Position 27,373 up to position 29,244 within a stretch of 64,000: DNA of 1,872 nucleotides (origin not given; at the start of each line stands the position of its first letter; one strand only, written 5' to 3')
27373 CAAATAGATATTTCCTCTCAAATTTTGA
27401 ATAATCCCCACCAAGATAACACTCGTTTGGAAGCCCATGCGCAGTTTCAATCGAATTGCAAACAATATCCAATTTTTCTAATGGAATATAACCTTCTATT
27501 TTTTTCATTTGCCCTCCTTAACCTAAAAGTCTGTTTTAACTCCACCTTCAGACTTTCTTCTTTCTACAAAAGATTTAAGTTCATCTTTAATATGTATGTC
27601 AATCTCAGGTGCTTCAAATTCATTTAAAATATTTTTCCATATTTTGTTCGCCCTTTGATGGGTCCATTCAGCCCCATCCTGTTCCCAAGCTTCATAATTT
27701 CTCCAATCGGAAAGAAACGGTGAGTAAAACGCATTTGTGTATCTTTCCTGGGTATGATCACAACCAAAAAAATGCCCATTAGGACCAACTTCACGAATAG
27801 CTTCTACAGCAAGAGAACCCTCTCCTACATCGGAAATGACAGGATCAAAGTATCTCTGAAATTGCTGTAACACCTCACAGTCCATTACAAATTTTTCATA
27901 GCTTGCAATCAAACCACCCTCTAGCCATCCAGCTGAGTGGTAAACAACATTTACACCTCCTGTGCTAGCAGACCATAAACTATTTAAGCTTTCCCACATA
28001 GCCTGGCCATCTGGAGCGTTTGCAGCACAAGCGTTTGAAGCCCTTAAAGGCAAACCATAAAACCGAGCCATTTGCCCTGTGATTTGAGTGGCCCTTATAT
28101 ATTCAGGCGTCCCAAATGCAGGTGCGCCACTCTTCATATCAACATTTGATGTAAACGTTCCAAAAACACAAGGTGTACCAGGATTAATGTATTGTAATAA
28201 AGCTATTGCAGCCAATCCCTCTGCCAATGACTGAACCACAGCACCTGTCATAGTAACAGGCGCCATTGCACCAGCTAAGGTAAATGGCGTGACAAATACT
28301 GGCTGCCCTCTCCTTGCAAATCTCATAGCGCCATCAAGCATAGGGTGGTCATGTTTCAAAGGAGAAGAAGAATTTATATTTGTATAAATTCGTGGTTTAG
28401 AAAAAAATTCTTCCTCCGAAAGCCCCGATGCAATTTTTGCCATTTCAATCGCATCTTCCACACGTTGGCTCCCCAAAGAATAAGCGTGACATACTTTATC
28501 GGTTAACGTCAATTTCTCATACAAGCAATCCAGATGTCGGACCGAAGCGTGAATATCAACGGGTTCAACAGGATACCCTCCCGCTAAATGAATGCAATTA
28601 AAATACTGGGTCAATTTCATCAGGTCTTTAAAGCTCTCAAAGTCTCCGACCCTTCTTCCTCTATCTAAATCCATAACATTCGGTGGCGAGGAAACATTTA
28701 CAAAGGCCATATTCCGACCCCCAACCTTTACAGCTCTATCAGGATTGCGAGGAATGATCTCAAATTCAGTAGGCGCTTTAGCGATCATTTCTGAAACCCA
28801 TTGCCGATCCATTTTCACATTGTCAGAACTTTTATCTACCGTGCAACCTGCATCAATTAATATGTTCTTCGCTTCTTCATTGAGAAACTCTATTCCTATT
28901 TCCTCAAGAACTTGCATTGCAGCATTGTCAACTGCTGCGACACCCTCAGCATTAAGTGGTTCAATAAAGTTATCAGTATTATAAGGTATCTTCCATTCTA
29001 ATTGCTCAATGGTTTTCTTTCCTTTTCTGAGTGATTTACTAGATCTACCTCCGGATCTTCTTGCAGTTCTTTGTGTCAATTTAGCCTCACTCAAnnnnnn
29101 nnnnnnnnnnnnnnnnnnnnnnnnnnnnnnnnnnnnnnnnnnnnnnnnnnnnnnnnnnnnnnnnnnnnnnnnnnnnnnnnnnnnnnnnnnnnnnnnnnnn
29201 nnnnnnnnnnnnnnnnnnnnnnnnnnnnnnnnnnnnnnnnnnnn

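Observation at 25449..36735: The histidine-utilisation operon runs on into a six-gene module (flavin reductase, OCD, MIO-less lyase, MttB, Rieske oxygenase, DMT permease)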

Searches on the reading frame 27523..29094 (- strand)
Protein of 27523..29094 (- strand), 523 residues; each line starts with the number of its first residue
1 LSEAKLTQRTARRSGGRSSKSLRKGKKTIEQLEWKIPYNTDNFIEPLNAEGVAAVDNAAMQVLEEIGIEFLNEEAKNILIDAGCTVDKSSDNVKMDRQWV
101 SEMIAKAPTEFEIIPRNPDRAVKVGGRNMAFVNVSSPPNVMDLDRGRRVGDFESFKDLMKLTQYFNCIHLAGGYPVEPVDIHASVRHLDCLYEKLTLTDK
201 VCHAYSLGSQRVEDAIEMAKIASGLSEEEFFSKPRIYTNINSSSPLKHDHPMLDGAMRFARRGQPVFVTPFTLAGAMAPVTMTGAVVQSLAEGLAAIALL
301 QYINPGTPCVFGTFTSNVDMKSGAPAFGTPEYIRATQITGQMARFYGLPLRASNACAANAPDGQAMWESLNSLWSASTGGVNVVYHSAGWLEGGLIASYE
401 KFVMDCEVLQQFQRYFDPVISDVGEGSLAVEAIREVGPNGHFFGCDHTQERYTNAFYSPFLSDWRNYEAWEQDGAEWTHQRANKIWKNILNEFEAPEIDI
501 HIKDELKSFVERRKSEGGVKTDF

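Call 4: search_protein_families(library=pfam, proteins=[window:27523-29094:-])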
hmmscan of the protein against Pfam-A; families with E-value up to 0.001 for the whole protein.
window:27523-29094:- (523 aa): 1 family
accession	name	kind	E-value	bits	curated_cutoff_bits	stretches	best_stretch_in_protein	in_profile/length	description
PF06253.16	MTTB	-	2.1e-214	712.6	25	1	13-518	1-500/500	Trimethylamine methyltransferase (MTTB)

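Call 5: search_protein_families(library=ncbifam, proteins=[window:27523-29094:-])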
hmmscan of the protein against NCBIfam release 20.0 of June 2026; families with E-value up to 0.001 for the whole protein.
window:27523-29094:- (523 aa): 1 family
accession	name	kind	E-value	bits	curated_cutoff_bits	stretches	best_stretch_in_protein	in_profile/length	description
TIGR02369.2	trimeth_pyl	equivalog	1.2e-85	287.9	525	1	48-512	7-467/469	[trimethylamine--corrinoid protein] Co-methyltransferase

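Call 32: search_solved_structures(query=window:27523-29094:-, max_evalue=1e-10)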
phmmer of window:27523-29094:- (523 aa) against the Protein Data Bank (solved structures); distinct sequences matched with E-value up to 1e-10: 5.
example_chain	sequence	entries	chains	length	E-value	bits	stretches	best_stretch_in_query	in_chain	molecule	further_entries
4yyc_A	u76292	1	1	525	9.6e-106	357.6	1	22-515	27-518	Putative trimethylamine methyltransferase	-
9yce_A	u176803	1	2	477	6.6e-89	302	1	51-518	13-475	Glycine betaine methyltransferase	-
2qne_A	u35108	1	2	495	7.4e-89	301.9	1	51-518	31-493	Putative methyltransferase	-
7xcl_A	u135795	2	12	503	5.2e-37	130.8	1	49-512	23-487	Trimethylamine methyltransferase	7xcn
7xcm_A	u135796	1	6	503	6.3e-37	130.6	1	49-512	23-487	Trimethylamine methyltransferase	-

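Call 72: search_solved_structures(query=window:27523-29094:-, max_evalue=1e-50, show_alignments=2)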
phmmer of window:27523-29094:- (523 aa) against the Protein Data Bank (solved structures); distinct sequences matched with E-value up to 1e-50: 3.
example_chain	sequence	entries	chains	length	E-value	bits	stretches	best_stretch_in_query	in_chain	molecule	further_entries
4yyc_A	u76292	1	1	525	9.6e-106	357.6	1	22-515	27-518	Putative trimethylamine methyltransferase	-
9yce_A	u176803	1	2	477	6.6e-89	302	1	51-518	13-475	Glycine betaine methyltransferase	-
2qne_A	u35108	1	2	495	7.4e-89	301.9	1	51-518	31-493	Putative methyltransferase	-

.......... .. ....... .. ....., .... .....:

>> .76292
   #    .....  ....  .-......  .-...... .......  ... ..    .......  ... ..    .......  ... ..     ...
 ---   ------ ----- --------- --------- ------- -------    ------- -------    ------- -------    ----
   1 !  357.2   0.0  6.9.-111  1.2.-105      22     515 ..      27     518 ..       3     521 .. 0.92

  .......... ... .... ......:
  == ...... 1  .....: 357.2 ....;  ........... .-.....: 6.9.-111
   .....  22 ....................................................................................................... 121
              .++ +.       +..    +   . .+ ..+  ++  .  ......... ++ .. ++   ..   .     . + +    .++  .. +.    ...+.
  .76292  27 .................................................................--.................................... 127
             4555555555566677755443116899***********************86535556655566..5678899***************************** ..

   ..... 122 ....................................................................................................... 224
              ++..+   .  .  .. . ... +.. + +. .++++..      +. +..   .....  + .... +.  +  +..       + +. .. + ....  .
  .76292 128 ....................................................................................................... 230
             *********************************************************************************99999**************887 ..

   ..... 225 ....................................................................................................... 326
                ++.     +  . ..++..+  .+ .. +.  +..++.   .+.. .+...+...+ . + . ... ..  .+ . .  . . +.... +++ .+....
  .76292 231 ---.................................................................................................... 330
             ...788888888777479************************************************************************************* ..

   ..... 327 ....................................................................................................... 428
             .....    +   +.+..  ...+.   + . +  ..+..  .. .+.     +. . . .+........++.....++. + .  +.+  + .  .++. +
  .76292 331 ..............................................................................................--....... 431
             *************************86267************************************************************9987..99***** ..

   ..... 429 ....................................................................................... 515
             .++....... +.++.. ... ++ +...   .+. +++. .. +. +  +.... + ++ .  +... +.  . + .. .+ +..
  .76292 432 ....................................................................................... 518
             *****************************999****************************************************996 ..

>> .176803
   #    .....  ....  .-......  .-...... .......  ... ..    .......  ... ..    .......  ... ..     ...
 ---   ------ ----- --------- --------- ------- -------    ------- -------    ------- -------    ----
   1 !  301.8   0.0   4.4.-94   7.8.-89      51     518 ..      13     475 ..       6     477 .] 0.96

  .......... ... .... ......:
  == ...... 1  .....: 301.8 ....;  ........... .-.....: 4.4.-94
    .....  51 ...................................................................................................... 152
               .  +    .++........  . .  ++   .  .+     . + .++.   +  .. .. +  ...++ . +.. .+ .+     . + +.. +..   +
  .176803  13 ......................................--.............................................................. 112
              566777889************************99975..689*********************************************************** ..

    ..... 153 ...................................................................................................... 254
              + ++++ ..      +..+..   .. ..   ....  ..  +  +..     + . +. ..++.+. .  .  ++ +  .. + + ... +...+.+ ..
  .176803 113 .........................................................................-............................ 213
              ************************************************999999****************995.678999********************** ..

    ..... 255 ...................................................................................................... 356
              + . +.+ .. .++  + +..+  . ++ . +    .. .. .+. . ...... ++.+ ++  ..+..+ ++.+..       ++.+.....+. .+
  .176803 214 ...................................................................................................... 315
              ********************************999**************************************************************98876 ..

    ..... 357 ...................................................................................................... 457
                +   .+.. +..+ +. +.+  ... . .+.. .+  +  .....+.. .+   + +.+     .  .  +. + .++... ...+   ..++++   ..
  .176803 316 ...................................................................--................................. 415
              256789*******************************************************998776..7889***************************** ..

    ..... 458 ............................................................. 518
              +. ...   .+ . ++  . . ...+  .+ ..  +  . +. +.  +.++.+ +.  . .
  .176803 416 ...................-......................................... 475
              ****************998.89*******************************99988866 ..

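Call 79: find_homologous_proteins(query=window:27523-29094:-, max_evalue=1e-60)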
Query window:27523-29094:- (523 aa): 7996 proteins with E <= 1e-60 among 8000 candidates; the best 120 are listed.
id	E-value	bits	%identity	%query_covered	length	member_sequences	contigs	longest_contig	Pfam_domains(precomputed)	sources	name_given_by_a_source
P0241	0.0e+0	1096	90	98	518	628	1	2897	PF06253.17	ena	-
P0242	0.0e+0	1081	87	99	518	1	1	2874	PF06253.17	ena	-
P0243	0.0e+0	1081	87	98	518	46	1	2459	PF06253.17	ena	-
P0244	0.0e+0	1079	87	98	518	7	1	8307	PF06253.17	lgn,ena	-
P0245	0.0e+0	1075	86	99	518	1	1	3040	PF06253.17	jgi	jgi:trimethylamine--corrinoid protein Co-methyltransferase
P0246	0.0e+0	1071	86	99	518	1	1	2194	PF06253.17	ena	-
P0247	0.0e+0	1068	86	99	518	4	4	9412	PF06253.17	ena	-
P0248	0.0e+0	1067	86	99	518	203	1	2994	PF06253.17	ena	-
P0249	0.0e+0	1061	88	98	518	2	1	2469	PF06253.17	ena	-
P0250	0.0e+0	1056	85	99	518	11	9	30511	PF06253.17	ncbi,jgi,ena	-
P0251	0.0e+0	1053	87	98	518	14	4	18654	PF06253.17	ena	-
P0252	0.0e+0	1049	86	99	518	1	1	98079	PF06253.17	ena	-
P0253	0.0e+0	1032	85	96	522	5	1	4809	PF06253.17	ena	-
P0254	6.0e-289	977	79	98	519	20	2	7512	PF06253.17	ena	-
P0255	3.2e-287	971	79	98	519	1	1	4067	PF06253.17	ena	-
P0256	8.9e-282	953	78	99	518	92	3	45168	PF06253.17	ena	-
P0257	8.6e-280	947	79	98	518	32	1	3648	PF06253.17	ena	-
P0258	8.7e-280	947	80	96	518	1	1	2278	PF06253.17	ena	-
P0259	7.3e-278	940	77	97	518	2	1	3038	PF06253.17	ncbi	ncbi:MAG: trimethylamine methyltransferase family protein [Pseudomonadota bacterium]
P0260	3.8e-277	938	78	98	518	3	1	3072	PF06253.17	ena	-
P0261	5.0e-277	938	80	95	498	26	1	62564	PF06253.17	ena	-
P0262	1.1e-275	933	78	95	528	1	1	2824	PF06253.17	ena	-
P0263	2.0e-275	932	77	99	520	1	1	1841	PF06253.17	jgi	-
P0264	3.6e-275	931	77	96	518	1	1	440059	PF06253.17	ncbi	-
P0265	6.5e-274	927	76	99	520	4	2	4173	PF06253.17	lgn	-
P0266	1.5e-273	926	77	96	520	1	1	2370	PF06253.17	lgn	-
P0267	1.6e-273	926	75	100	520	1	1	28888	PF06253.17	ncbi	-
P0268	2.7e-272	922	76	96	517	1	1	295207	PF06253.17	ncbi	-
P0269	3.9e-272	922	76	99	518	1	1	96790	PF06253.17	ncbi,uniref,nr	ncbi:trimethylamine methyltransferase family protein [Oceanibium sediminis]|uniref:trimethylamine me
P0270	5.9e-272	921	75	99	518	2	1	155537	PF06253.17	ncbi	-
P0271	9.4e-272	920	76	95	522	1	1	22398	PF06253.17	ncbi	ncbi:MAG: trimethylamine methyltransferase family protein [Paracoccaceae bacterium]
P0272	2.6e-271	919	75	97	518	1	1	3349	PF06253.17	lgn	-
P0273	3.7e-271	918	76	99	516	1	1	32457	PF06253.17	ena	-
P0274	3.4e-270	915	77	95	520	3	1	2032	PF06253.17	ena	-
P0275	1.3e-269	913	76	99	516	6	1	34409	PF06253.17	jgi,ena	jgi:trimethylamine--corrinoid protein Co-methyltransferase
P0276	5.5e-269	911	75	99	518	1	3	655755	PF06253.17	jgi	jgi:trimethylamine--corrinoid protein Co-methyltransferase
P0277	7.7e-269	911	77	96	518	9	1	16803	PF06253.17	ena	-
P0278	1.2e-268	910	75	98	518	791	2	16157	PF06253.17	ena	-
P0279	1.4e-268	910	74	99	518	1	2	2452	PF06253.17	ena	-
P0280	2.8e-268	909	74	100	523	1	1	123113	PF06253.17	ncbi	ncbi:MAG: trimethylamine methyltransferase family protein [Pseudomonadota bacterium]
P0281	3.2e-268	909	75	96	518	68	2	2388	PF06253.17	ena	-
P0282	3.4e-268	908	76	96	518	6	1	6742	PF06253.17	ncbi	ncbi:MAG: trimethylamine methyltransferase family protein [Pseudomonadota bacterium]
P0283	5.8e-268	908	75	96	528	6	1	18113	PF06253.17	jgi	-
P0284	1.2e-267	907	75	98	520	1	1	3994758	PF06253.17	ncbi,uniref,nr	ncbi:trimethylamine methyltransferase family protein [Algicella marina]|uniref:Methyltransferase n=1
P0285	1.3e-267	907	76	96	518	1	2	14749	PF06253.17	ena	-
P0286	2.4e-267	906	75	98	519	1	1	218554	PF06253.17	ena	-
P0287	1.9e-266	903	75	97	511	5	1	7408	PF06253.17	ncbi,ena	-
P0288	2.8e-266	902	75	98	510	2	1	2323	PF06253.17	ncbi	ncbi:MAG: trimethylamine methyltransferase family protein, partial [Pseudomonadota bacterium]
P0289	5.0e-266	901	74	99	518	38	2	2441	PF06253.17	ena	-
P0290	6.2e-266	901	76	96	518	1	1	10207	PF06253.17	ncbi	-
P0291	6.6e-266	901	75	99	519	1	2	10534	PF06253.17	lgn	-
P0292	1.4e-265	900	74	99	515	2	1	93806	PF06253.17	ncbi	ncbi:MAG: trimethylamine methyltransferase family protein [Pseudomonadota bacterium]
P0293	4.2e-265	898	75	99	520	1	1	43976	PF06253.17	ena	-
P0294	6.9e-265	898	74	99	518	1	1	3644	PF06253.17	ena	-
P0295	1.2e-264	897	74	98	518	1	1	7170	PF06253.17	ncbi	-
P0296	1.5e-264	896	75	99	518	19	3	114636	PF06253.17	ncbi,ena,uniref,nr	ncbi:trimethylamine methyltransferase family protein [Amaricoccus sp.]|uniref:trimethylamine methylt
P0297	2.2e-264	896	74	96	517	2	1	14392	PF06253.17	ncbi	ncbi:MAG: trimethylamine methyltransferase family protein [Pseudomonadota bacterium]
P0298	2.9e-264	896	81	89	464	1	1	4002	PF06253.17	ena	-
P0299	5.7e-264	895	72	100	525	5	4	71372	PF06253.17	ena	-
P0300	6.3e-264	894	74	99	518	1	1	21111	PF06253.17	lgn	-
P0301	1.0e-263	894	73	99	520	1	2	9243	PF06253.17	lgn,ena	-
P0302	1.7e-263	893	74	99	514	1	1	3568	PF06253.17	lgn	-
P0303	3.6e-263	892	74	97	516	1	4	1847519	PF06253.17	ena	-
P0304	1.3e-262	890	75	95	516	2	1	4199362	PF06253.17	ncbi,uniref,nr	ncbi:trimethylamine methyltransferase family protein [Pontivivens ytuae]|uniref:Methyltransferase n=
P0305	3.8e-262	889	73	99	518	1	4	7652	PF06253.17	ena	-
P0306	7.9e-262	887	74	99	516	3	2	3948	PF06253.17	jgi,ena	-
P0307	1.9e-261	886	74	95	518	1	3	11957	PF06253.17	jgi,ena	-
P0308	2.1e-261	886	74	99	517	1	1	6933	PF06253.17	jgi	-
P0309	2.3e-261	886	75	98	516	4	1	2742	PF06253.17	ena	-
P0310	2.9e-261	886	74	98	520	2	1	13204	PF06253.17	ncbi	-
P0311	5.1e-261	885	72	99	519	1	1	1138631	PF06253.17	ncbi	ncbi:MAG: trimethylamine methyltransferase family protein [Pseudomonadota bacterium]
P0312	9.2e-261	884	73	99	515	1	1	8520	PF06253.17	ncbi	-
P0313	1.4e-260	883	73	98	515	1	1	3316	PF06253.17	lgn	-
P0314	1.5e-260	883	73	98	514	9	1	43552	PF06253.17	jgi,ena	-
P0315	2.1e-260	883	73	98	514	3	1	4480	PF06253.17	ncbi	-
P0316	2.8e-260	882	74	98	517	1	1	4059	PF06253.17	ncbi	-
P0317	4.7e-260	882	73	98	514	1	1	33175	PF06253.17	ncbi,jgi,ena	-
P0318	6.4e-260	881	73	99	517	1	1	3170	PF06253.17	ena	-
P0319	8.5e-260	881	72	99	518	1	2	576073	PF06253.17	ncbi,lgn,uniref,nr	ncbi:trimethylamine methyltransferase family protein [Pontivivens insulae]|uniref:Methyltransferase 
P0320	7.1e-259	878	79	90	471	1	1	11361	PF06253.17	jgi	-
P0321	1.0e-258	877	72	99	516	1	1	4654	PF06253.17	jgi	-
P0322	1.4e-258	877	72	98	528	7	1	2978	PF06253.17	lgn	-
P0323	1.7e-258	877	73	99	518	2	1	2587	PF06253.17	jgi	jgi:trimethylamine--corrinoid protein Co-methyltransferase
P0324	1.7e-258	876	73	97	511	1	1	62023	PF06253.17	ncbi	-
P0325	8.5e-258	874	72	99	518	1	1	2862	PF06253.17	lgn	-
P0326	9.6e-258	874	73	99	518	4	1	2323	PF06253.17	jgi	jgi:trimethylamine--corrinoid protein Co-methyltransferase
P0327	3.5e-257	872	72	99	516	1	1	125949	PF06253.17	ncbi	ncbi:MAG: trimethylamine methyltransferase family protein [Paracoccaceae bacterium]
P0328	5.8e-257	871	73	98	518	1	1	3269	PF06253.17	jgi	jgi:trimethylamine--corrinoid protein Co-methyltransferase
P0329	8.4e-257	871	72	98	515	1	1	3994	PF06253.17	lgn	-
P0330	9.2e-257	871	72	99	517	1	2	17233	PF06253.17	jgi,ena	-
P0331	9.4e-257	871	73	98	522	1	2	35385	PF06253.17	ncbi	-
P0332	1.2e-256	870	72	98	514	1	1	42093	PF06253.17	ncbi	-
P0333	2.3e-256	869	72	99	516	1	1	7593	PF06253.17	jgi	jgi:trimethylamine--corrinoid protein Co-methyltransferase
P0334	2.6e-256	869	75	95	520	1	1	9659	PF06253.17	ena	-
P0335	3.4e-256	869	72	99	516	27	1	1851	PF06253.17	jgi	jgi:trimethylamine---corrinoid protein Co-methyltransferase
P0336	3.9e-256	869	71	99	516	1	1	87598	PF06253.17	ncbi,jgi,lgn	-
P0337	4.4e-256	869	71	98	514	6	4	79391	PF06253.17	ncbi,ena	-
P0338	4.5e-256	868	75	94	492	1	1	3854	PF06253.17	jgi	jgi:trimethylamine--corrinoid protein Co-methyltransferase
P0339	4.6e-256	868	74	95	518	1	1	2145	PF06253.17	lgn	-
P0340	5.9e-256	868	72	95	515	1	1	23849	PF06253.17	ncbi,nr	ncbi:MAG: trimethylamine methyltransferase family protein [Rhodobacteraceae bacterium]|nr:trimethyla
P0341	6.1e-256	868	74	96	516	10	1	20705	PF06253.17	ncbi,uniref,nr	ncbi:trimethylamine methyltransferase family protein [uncultured Amaricoccus sp.]|uniref:trimethylam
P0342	2.6e-255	866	72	98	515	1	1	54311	PF06253.17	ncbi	-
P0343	3.6e-255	866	75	95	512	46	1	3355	PF06253.17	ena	-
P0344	5.7e-255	865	71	100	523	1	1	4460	PF06253.17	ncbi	ncbi:MAG: trimethylamine methyltransferase family protein [Pseudomonadota bacterium]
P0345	7.9e-255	864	70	99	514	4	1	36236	PF06253.17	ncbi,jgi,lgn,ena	-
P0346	1.1e-254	864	74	94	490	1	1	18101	PF06253.17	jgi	jgi:trimethylamine--corrinoid protein Co-methyltransferase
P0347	1.2e-254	864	71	98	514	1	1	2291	PF06253.17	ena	-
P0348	2.0e-254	863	71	98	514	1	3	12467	PF06253.17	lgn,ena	-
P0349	2.5e-254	863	69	98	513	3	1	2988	PF06253.17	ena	-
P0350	3.2e-254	862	72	95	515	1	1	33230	PF06253.17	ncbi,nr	ncbi:MAG: trimethylamine methyltransferase family protein [Rhodobacteraceae bacterium]|nr:trimethyla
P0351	4.6e-254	862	71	99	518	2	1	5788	PF06253.17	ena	-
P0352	5.7e-254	862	71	99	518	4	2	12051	PF06253.17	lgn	-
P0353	9.2e-254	861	71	98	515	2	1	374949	PF06253.17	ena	-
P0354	1.0e-253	861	74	95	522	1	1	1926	PF06253.17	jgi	jgi:trimethylamine---corrinoid protein Co-methyltransferase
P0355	1.1e-253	861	72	99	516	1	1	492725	PF06253.17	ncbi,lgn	-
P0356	1.4e-253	860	71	98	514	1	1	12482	PF06253.17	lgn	-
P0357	2.1e-253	860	71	98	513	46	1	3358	PF06253.17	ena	-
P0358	3.0e-253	859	71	99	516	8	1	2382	PF06253.17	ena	-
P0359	3.6e-253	859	72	96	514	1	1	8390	PF06253.17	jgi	jgi:trimethylamine--corrinoid protein Co-methyltransferase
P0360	3.8e-253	859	72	98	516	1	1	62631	PF06253.17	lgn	-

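Call 80: find_encoding_contigs(protein=P0284, flank=9000, max_places=1)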
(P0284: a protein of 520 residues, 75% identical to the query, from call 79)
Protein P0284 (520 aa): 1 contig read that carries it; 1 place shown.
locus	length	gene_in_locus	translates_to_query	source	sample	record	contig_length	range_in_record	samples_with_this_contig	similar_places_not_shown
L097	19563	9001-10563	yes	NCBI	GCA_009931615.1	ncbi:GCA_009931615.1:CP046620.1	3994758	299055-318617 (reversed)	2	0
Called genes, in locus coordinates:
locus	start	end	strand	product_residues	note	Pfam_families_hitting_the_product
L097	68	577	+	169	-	PF05163:DinB, PF12867:DinB_2 (weak)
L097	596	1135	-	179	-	PF00583:Acetyltransf_1 (weak), PF13673:Acetyltransf_10, PF13508:Acetyltransf_7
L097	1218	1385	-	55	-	PF00471:Ribosomal_L33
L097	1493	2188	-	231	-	PF00293:NUDIX (faint)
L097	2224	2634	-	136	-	PF06170:DUF983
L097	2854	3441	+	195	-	PF04542:Sigma70_r2, PF08281:Sigma70_r4_2, PF04545:Sigma70_r4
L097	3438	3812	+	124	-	-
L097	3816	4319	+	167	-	PF13801:Metal_resist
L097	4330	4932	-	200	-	PF03352:Adenine_glyco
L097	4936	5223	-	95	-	PF03795:YCII (weak)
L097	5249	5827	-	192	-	PF00440:TetR_N, PF21993:TetR_C_13_2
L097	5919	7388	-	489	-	PF00072:Response_reg (faint), PF21695:GlnR_1st (faint), PF00990:GGDEF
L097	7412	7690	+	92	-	PF12096:DUF3572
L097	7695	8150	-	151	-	PF13279:4HBT_2, PF03061:4HBT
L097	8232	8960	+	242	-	PF00702:Hydrolase, PF13419:HAD_2, PF13242:Hydrolase_like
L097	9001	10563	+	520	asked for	PF06253:MTTB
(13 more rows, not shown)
